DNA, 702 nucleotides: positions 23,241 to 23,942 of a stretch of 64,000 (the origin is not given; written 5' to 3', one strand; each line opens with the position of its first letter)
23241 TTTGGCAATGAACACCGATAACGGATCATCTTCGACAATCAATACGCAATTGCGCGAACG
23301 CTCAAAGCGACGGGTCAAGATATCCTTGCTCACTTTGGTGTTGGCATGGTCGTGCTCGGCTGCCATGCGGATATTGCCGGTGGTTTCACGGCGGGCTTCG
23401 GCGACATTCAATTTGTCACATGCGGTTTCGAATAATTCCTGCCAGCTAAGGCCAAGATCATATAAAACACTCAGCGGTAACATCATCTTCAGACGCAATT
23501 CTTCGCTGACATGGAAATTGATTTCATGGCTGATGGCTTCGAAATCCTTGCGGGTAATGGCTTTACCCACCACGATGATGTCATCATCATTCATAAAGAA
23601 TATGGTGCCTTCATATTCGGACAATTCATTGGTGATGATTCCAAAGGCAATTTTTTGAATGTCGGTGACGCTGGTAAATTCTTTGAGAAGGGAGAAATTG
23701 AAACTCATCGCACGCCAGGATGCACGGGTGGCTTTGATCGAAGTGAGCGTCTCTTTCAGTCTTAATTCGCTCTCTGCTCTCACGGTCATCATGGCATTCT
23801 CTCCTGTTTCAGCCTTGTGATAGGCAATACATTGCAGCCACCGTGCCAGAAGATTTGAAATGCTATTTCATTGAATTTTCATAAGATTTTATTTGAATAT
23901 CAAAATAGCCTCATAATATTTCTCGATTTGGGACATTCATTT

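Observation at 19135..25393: Signalling module: two response regulators with a novel N-terminal domain, a truncated hemoglobin and a PAS/HPt hybrid kinase in one operon, plus a divergent sigma-54 activator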

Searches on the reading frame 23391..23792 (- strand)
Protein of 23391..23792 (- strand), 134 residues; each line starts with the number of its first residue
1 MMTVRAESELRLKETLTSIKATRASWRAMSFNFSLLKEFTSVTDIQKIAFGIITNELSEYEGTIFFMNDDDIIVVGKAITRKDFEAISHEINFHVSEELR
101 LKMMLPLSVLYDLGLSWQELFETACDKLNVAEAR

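Call 23: search_solved_structures(query=A3, max_evalue=10, show_alignments=2)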
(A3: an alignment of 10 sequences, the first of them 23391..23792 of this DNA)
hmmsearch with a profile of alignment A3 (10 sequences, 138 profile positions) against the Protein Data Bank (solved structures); distinct sequences matched with E-value up to 10: 1.
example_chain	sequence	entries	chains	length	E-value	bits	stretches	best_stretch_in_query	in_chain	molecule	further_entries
9n3s_A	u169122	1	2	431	1.1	12.6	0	22-64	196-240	Initiation-specific alpha-1,6-mannosyltransferase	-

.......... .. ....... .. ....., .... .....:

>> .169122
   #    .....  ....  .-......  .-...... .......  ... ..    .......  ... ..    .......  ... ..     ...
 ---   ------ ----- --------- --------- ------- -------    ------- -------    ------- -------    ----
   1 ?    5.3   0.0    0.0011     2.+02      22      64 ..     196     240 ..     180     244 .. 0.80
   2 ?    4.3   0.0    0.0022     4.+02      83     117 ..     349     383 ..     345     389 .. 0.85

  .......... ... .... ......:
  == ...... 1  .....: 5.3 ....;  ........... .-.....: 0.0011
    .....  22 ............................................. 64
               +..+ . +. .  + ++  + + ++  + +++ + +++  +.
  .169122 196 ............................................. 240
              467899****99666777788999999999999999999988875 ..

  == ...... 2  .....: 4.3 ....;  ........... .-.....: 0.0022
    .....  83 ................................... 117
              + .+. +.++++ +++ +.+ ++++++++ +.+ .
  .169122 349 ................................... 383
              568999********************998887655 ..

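Call 26: search_protein_representatives(alignment_id=A3)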
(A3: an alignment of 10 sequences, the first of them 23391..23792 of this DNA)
Query: 10 sequences, 138 profile positions. Proteins with E-value up to 0.001 (for the whole library): 37; up to 1e-10: 6; up to 1e-30: 2. The best 37 are listed.
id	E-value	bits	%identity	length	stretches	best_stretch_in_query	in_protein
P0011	1.2e-58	213.4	-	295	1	1-138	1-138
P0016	5.2e-42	159.5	-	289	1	1-137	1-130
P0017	2.4e-17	79.6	-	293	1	1-131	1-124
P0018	4.7e-16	75.4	-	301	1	1-131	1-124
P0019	2.7e-14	69.7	-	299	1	1-134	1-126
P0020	1.1e-12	64.4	-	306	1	1-134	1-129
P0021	1.9e-09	54.0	-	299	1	5-138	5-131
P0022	2.5e-08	50.4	-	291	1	1-111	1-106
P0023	3.9e-07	46.5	-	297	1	1-83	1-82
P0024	1.3e-06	44.9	-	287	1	1-117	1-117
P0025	1.5e-06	44.6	-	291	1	1-130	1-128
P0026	1.8e-06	44.4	-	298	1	2-136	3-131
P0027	2.3e-06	44.0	-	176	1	1-135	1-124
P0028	2.7e-06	43.8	-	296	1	1-112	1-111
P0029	3.1e-06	43.6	-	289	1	1-94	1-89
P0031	5.0e-06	42.9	-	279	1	1-117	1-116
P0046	6.1e-04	36.2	-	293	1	1-128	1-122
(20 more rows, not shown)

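Call 32: predict_structure(alignment_id=A3)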
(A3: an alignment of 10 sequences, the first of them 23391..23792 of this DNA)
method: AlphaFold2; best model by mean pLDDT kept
length: 134 residues; sequences in the alignment: 10
mean_pLDDT: 76.1   pTM: 0.72
mean pLDDT of the five models: 76.1, 68.4, 67.2, 67.0, 66.1
residues with pLDDT >= 90: 8; 70-90: 94; 50-70: 14; < 50: 18
segments of 3 or more residues with pLDDT < 50: 117-134
pLDDT, mean of each block of 10 residues (from residue 1): 79 84 85 79 85 90 87 88 86 79 65 57 40 39
secondary structure, 60 per line:
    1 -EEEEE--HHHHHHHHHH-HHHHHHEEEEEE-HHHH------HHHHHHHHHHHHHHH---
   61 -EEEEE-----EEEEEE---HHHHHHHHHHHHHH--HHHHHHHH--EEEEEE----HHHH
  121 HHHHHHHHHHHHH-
elements in order: E2-6 H9-18 H20-25 E26-31 H33-36 H43-57 E62-66 E72-77 H81-94 H97-104 E107-112 H117-133
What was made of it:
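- Fold: AF2 pTM 0.72 (call 32).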

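Call 34: search_solved_structures(query=A5, max_evalue=10, show_alignments=3)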
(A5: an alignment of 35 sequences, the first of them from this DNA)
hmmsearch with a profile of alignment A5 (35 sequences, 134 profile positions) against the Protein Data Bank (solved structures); distinct sequences matched with E-value up to 10: 2.
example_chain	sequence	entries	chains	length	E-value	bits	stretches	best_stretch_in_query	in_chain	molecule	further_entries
6wrx_C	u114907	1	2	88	0.0055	20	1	45-122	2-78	Computationally designed protein 2DS25.1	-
6wrw_C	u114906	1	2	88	0.028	17.8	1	45-121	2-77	Computationally designed protein 2DS25.5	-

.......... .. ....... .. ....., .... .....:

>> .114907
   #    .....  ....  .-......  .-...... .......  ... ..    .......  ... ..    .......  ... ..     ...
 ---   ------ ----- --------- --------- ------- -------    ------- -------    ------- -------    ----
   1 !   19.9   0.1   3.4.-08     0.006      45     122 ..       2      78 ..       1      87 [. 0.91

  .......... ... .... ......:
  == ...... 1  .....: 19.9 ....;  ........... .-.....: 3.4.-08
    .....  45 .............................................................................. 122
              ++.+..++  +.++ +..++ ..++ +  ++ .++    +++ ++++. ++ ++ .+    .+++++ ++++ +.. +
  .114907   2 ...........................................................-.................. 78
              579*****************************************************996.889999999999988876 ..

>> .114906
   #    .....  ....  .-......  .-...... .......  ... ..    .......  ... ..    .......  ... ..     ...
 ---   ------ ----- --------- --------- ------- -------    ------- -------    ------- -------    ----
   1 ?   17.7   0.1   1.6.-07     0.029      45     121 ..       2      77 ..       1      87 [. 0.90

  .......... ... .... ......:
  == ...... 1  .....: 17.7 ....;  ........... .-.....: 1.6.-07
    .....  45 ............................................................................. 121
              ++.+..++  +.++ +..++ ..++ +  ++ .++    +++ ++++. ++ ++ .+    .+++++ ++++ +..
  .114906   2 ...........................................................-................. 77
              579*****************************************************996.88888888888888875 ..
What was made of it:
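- Tried and rejected: The only hits were a chance mannosyltransferase match (E = 1.1) and de novo designed ferredoxin-like proteins (E = 0.0055) (calls 23, 34).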

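Call 36: fold_search(model_id=the predicted structure, library=pdb)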
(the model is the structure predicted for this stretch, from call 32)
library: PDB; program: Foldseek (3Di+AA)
matches with E <= 10: 982; with E <= 0.001: 0
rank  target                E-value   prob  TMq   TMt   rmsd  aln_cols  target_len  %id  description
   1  3hva_A                1.6e-02  0.97  0.41  0.35   4.6        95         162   13  Crystal structure of FimX GGDEF domain from Pseudomonas aeruginosa (released 2009-08-18)
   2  4zvg_B                3.5e-02  0.90  0.40  0.35   4.8       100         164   10  Crystal structure of GGDEF domain of the E. coli DosC - form III (released 2015-11-11)
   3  4zvf                  3.7e-02  0.94  0.50  0.42   8.5       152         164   13  Crystal structure of GGDEF domain of the E. coli DosC - form II (GTP-alpha-S-bound) (released 2015-11-11)
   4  2qv6_B                4.0e-02  0.96  0.39  0.23   3.5        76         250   21  GTP cyclohydrolase III from M. jannaschii (MJ0145) complexed with GTP and metal ions (released 2008-01-15)
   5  6eib_D                4.5e-02  0.94  0.40  0.36   4.7        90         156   13  Structure of the active GGEEF domain of a diguanylate cyclase from Vibrio cholerae. (released 2018-10-10)
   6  3hvw                  4.5e-02  0.77  0.42  0.37   8.0       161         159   12  Crystal Structure of the GGDEF domain of the PA2567 protein from Pseudomonas aeruginosa, Northeast Structural Genomics C (released 2009-06-23)
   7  6khu                  5.5e-02  0.87  0.46  0.46   9.1       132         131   12  The crystal structure of a DGC protein from Thermotoga maritima (released 2020-07-22)
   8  2qv6_C                5.8e-02  0.94  0.39  0.23   3.1        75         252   23  GTP cyclohydrolase III from M. jannaschii (MJ0145) complexed with GTP and metal ions (released 2008-01-15)
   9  4urq_V                5.8e-02  0.87  0.37  0.34   4.5        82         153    7  Crystal Structure of GGDEF domain (I site mutant) from T.maritima (released 2014-10-08)
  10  5mbh                  6.6e-02  0.75  0.37  0.17   5.6        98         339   20  Structure of a bacterial light-regulated adenylyl cyclase (released 2017-04-05)
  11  5mbd_B                6.6e-02  0.66  0.35  0.17   5.9        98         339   19  Structure of a bacterial light-regulated adenylyl cylcase (released 2017-04-05)
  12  4zve                  7.0e-02  0.92  0.44  0.38   4.7       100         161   11  Crystal structure of GGDEF domain of the E. coli DosC - form I (apo-form) (released 2015-11-11)
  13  4zvh_A                7.0e-02  0.92  0.53  0.46   8.2       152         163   10  Crystal structure of GGDEF domain of the E. coli DosC - form IV (released 2015-11-11)
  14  4urq_U                7.5e-02  0.84  0.37  0.33   4.5        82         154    7  Crystal Structure of GGDEF domain (I site mutant) from T.maritima (released 2014-10-08)
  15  5mbg                  7.5e-02  0.77  0.37  0.27   3.5        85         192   21  Structure of a bacterial light-regulated adenylyl cyclase (released 2017-04-05)
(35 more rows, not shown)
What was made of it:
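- Most of the 50 Foldseek hits listed are GGDEF or cyclase domains (call 36). The Foldseek top hits are GGDEF domains, including the degenerate ones of FimX (3hva, E = 0.016, prob 0.97) and LapD (call 36). Generic ferredoxin-like folds (acylphosphatase, SbtB, de novo ferredoxins) appear in the same hit list (call 36).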

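Call 44: list_cluster_members(proteins=[P0017, P0018, P0019, P0020, P0021, P0022, P0024, P0026, P0031, P0046])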
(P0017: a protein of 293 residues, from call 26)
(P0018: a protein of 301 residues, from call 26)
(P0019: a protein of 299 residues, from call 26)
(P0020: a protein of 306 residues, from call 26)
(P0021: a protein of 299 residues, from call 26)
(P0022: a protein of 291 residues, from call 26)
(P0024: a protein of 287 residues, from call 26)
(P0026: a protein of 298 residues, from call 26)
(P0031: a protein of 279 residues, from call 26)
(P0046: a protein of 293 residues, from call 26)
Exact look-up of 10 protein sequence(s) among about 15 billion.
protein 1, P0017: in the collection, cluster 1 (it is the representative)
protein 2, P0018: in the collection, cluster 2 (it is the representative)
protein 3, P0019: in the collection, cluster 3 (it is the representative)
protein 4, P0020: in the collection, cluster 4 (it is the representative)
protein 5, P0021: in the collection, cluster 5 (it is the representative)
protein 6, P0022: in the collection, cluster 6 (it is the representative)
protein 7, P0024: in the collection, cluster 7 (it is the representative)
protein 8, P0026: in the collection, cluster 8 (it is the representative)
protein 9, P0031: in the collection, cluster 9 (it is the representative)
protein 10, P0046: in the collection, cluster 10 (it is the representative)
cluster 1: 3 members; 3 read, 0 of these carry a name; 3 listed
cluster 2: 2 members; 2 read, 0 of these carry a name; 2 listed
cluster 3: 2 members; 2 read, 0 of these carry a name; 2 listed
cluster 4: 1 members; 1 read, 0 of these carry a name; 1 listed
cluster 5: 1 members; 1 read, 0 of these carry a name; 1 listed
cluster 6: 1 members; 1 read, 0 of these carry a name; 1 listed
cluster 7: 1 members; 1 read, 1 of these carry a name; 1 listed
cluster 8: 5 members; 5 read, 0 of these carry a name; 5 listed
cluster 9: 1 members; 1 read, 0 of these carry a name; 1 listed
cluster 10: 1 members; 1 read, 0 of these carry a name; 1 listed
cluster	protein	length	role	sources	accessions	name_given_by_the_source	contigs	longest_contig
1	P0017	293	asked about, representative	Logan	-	-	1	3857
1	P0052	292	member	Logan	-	-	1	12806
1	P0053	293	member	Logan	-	-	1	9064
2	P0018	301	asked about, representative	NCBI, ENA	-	-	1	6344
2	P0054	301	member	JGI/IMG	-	-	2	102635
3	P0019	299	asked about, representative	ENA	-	-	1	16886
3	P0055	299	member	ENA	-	-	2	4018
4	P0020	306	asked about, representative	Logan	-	-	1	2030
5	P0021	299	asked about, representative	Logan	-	-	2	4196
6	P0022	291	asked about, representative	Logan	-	-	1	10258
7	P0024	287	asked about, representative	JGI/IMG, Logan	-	two-component system chemotaxis response regulator CheY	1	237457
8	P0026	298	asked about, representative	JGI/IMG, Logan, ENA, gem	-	-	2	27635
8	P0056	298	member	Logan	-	-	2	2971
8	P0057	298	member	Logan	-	-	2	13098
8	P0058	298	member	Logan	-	-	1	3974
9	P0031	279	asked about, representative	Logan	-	-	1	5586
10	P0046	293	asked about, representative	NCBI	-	-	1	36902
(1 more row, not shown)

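Call 45: find_encoding_contigs(protein=P0024, flank=8000, max_places=1)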
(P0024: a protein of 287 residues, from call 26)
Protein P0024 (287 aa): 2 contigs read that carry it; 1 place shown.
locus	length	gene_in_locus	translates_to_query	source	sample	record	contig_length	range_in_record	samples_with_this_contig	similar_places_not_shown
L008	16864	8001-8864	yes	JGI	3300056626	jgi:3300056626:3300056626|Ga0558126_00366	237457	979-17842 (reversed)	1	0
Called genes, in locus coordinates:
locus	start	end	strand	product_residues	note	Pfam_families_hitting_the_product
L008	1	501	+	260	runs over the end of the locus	PF00290:Trp_syntA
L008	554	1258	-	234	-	-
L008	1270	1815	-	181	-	-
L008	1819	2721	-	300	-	PF06325:PrmA, PF05175:MTS, PF13489:Methyltransf_23 (weak), PF13847:Methyltransf_31, PF08241:Methyltransf_11 (faint), PF08242:Methyltransf_12, PF13649:Methyltransf_25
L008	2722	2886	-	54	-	-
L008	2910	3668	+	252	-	-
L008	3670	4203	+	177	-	PF03449:GreA_GreB_N, PF01272:GreA_GreB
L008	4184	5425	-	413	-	PF00278:Orn_DAP_Arg_deC, PF01168:Ala_racemase_N (weak), PF02784:Orn_Arg_deC_N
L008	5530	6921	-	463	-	PF00072:Response_reg, PF00158:Sigma54_activat, PF14532:Sigma54_activ_2, PF07728:AAA_5 (weak), PF25601:AAA_lid_14, PF02954:HTH_8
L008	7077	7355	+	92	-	-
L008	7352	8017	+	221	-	PF00072:Response_reg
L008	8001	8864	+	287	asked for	PF00072:Response_reg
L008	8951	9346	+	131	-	PF01152:Bac_globin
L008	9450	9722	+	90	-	-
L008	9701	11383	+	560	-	PF00512:HisKA, PF02518:HATPase_c, PF00072:Response_reg, PF01627:Hpt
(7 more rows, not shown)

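Call 46: find_encoding_contigs(protein=P0026, flank=8000, max_places=1)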
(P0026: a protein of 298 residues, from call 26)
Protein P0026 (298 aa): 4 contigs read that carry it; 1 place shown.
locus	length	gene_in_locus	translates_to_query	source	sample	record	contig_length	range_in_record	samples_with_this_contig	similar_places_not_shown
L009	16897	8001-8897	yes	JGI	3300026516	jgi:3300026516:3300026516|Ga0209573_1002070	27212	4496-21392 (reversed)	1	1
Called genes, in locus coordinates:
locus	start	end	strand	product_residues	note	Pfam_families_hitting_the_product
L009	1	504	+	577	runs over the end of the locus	PF00583:Acetyltransf_1, PF13508:Acetyltransf_7, PF08445:FR47 (faint), PF02655:ATP-grasp_3 (weak), PF08443:RimK, PF14397:ATPgrasp_ST (faint), PF14398:ATPgrasp_YheCD (faint), PF07478:Dala_Dala_lig_C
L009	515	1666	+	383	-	PF05343:Peptidase_M42, PF01546:Peptidase_M20 (weak)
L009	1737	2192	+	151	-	PF22381:Staph_reg_Sar_Rot (weak), PF25213:HVO_A0261_N (faint), PF01978:TrmB (weak), PF12802:MarR_2, PF01047:MarR, PF13412:HTH_24 (weak), PF13463:HTH_27, PF25212:HVO_A0114 (weak), +1 more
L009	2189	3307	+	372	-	PF25919:BSH_CusB (faint), PF25917:BSH_RND, PF25973:BSH_CzcB, PF25876:HH_MFP_RND (weak), PF25944:Beta-barrel_RND, PF25954:Beta-barrel_RND_2, PF25967:RND-MFP_C (weak), PF25989:YknX_C, +1 more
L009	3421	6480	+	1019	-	PF00873:ACR_tran, PF03176:MMPL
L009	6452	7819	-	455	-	PF00072:Response_reg, PF00004:AAA (faint), PF00158:Sigma54_activat, PF14532:Sigma54_activ_2, PF07728:AAA_5 (weak), PF25601:AAA_lid_14, PF02954:HTH_8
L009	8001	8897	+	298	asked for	PF00072:Response_reg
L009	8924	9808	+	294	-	PF00072:Response_reg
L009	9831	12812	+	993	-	PF13185:GAF_2, PF00989:PAS, PF08448:PAS_4, PF13426:PAS_9, PF00512:HisKA, PF02518:HATPase_c, PF00072:Response_reg, PF01627:Hpt, +3 more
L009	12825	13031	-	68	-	PF00313:CSD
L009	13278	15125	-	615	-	PF00171:Aldedh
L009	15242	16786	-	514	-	PF00583:Acetyltransf_1 (faint), PF00795:CN_hydrolase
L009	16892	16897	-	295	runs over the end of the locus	PF00126:HTH_1, PF03466:LysR_substrate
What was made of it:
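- In L009 the loss of the globin coincides with the kinase having a GAF domain that the window kinase lacks, which looks like a substitution of sensors (call 46).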

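Call 47: find_encoding_contigs(protein=P0046, flank=8000, max_places=1)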
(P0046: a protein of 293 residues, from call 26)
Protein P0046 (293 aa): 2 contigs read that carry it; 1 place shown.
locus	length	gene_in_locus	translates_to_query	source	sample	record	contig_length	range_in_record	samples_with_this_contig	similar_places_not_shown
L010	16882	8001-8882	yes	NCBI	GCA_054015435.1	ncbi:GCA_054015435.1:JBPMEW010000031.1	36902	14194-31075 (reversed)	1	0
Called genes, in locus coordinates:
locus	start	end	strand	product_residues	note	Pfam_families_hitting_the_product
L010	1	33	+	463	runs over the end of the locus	PF17289:Terminase_6C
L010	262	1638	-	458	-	PF00353:HemolysinCabind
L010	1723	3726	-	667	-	PF02518:HATPase_c, PF00204:DNA_gyraseB, PF01751:Toprim, PF00986:DNA_gyraseB_C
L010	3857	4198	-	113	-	-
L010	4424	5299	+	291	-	PF00483:NTP_transferase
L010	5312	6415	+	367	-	PF01435:Peptidase_M48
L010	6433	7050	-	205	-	-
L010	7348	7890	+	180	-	-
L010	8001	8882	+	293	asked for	PF00072:Response_reg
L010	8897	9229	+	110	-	PF01627:Hpt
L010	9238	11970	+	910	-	PF00989:PAS, PF08448:PAS_4, PF13426:PAS_9, PF00989:PAS, PF13426:PAS_9, PF00512:HisKA, PF02518:HATPase_c, PF00072:Response_reg, +5 more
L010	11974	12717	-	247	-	PF01925:TauE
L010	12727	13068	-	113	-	PF22668:DUF7009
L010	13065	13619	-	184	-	PF12804:NTP_transf_3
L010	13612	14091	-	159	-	PF02391:MoaE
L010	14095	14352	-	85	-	PF02597:ThiS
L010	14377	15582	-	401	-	PF05940:NnrS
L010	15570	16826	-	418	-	PF03453:MoeA_N, PF00994:MoCF_biosynth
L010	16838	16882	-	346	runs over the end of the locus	PF01967:MoaC, PF00994:MoCF_biosynth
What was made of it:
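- It is dispensable in L009 and L010 (calls 46, 47).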

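Call 76: find_homologous_proteins(query=A5, max_evalue=0.01)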
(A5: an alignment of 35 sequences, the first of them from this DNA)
Query A5 (35 sequences): 1368 candidates shared short words with the query, none scored E <= 0.01.
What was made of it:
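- Tried and rejected: I treat this as a technical null and not as evidence (call 76).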
